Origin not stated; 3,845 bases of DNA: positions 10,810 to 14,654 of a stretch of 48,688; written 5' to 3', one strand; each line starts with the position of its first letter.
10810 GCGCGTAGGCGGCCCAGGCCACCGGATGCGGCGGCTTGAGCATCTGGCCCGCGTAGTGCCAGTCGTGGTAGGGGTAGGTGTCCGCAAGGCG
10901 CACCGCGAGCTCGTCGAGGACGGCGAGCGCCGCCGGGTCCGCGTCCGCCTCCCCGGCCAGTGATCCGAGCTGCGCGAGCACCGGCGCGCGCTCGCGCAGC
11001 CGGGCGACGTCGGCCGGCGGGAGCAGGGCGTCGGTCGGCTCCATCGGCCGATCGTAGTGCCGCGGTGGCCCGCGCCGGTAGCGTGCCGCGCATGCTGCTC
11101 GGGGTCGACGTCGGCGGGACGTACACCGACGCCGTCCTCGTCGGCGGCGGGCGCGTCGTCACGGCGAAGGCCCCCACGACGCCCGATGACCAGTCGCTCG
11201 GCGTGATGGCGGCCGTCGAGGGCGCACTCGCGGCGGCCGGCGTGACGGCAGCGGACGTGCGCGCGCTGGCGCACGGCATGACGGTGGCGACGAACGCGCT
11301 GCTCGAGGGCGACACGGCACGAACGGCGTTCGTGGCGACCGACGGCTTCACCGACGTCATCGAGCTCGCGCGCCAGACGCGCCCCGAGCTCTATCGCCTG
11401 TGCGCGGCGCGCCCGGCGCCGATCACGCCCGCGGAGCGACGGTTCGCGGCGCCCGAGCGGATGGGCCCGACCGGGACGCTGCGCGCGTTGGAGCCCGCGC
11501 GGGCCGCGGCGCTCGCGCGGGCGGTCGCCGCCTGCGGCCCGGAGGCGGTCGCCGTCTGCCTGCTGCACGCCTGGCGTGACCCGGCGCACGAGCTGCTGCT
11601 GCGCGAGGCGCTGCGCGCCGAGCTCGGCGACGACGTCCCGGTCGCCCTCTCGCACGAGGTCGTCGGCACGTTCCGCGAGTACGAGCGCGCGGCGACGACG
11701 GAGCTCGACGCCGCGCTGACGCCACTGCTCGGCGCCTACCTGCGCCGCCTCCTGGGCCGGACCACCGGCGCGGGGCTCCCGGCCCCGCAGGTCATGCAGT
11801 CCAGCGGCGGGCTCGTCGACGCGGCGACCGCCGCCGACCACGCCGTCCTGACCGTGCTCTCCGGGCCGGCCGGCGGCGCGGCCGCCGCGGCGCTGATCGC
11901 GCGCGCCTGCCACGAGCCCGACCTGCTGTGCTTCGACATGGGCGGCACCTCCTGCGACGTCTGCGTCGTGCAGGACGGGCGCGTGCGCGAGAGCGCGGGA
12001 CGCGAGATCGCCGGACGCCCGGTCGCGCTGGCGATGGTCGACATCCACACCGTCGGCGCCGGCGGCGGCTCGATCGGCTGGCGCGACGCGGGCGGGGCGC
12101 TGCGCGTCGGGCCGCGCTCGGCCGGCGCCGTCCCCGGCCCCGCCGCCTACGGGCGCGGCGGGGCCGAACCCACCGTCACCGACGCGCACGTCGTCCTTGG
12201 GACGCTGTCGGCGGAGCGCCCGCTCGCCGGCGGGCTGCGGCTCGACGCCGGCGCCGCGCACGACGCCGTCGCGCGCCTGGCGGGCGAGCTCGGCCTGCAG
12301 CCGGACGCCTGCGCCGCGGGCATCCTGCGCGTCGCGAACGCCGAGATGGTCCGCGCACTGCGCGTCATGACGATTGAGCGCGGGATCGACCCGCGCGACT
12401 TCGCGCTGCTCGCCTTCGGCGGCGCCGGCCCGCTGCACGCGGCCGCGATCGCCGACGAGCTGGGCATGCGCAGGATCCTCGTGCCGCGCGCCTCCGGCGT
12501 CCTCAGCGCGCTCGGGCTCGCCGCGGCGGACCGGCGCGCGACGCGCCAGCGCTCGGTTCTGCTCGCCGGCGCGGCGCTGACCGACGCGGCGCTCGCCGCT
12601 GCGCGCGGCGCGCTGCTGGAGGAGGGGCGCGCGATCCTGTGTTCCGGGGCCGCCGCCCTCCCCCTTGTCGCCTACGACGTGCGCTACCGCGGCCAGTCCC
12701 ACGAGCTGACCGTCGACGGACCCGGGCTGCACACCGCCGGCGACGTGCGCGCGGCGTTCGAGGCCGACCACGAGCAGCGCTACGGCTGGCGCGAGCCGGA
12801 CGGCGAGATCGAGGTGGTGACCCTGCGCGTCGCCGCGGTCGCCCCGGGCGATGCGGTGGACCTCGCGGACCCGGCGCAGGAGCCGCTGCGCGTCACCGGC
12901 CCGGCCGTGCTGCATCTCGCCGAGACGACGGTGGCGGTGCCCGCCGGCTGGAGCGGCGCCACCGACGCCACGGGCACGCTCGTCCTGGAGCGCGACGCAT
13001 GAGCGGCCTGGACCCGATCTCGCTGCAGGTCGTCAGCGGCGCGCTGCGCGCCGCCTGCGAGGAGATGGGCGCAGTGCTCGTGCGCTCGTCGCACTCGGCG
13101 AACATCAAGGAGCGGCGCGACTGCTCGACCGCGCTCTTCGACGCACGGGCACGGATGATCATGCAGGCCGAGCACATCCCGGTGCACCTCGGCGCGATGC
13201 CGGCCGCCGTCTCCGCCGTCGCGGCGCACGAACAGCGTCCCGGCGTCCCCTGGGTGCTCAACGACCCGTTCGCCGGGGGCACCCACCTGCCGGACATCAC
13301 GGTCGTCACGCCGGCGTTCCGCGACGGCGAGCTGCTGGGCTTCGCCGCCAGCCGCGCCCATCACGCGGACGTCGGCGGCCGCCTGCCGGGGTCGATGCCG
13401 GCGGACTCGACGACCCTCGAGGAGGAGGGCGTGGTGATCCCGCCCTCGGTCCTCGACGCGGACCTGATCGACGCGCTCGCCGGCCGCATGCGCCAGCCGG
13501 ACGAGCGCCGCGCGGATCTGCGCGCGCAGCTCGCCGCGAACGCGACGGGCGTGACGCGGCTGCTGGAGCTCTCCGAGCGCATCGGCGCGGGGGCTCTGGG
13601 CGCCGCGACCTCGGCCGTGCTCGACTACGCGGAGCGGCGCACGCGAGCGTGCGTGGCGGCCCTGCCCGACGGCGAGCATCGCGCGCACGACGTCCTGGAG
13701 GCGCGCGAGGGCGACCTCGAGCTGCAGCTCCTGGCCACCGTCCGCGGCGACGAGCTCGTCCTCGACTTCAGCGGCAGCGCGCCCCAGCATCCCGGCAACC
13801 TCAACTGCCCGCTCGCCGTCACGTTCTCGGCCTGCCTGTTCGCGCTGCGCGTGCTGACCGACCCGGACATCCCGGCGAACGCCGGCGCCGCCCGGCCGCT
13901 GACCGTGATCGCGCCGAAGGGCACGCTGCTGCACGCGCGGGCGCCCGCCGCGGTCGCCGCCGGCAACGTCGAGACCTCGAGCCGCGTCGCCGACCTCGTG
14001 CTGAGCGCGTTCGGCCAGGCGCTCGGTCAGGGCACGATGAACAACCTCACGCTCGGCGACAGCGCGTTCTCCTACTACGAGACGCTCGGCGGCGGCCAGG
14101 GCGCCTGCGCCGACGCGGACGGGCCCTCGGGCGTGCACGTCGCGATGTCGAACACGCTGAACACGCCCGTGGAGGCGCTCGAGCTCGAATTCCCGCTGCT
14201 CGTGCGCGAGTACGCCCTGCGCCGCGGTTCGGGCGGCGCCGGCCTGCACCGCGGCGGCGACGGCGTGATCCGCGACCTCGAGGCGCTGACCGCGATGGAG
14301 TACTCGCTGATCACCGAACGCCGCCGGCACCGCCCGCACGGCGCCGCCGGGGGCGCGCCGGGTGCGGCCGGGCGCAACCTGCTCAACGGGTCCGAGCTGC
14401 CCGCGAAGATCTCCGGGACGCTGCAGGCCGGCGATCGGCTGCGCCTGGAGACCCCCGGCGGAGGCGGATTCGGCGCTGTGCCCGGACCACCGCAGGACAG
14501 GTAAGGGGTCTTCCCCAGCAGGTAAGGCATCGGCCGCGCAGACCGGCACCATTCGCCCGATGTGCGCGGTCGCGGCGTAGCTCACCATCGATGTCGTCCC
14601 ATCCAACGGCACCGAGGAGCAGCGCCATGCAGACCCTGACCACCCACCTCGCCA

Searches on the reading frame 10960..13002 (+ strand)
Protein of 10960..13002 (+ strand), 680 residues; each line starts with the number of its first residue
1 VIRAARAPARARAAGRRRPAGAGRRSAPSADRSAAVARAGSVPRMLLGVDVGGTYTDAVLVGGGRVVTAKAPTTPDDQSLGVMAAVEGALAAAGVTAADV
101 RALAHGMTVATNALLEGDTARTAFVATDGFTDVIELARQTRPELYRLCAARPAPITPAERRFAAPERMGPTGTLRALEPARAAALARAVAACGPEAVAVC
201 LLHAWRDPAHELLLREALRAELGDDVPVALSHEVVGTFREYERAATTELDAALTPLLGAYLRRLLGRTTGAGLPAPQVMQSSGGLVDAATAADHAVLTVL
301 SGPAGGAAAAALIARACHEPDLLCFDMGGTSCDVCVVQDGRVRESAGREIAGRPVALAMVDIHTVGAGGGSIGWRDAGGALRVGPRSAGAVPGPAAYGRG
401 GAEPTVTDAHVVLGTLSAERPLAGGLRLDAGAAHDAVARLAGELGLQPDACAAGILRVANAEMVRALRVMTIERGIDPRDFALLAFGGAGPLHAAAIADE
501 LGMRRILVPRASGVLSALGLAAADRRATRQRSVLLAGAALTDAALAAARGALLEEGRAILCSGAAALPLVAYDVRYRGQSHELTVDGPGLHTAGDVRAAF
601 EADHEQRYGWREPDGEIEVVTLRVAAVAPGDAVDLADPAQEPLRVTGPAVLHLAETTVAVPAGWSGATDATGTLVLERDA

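Call 96: search_protein_families(library=pfam, proteins=[window:10960-13002:+], max_evalue=0.00001)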
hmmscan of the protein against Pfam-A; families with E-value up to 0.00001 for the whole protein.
window:10960-13002:+ (680 aa): 3 families
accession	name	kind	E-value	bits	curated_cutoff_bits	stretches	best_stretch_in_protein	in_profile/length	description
PF01968.24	Hydantoinase_A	-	7.7e-85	285.1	22.9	1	243-527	1-289/291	Hydantoinase/oxoprolinase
PF05378.19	Hydant_A_N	-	1.8e-40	139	25.2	1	47-221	2-175/176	Hydantoinase/oxoprolinase N-terminal region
PF01869.26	BcrAD_BadFG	-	8e-06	26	31.5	0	47-120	1-82/271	BadF/BadG/BcrA/BcrD ATPase family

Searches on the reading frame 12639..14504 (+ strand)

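Call 96: search_protein_families(library=pfam, proteins=[window:12639-14504:+], max_evalue=0.00001)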
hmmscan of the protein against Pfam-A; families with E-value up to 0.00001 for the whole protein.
window:12639-14504:+ (621 aa): 1 family
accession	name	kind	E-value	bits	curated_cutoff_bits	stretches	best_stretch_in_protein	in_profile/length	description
PF02538.19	Hydantoinase_B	-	1e-178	595.5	26.8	1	125-613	1-518/519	Hydantoinase B/oxoprolinase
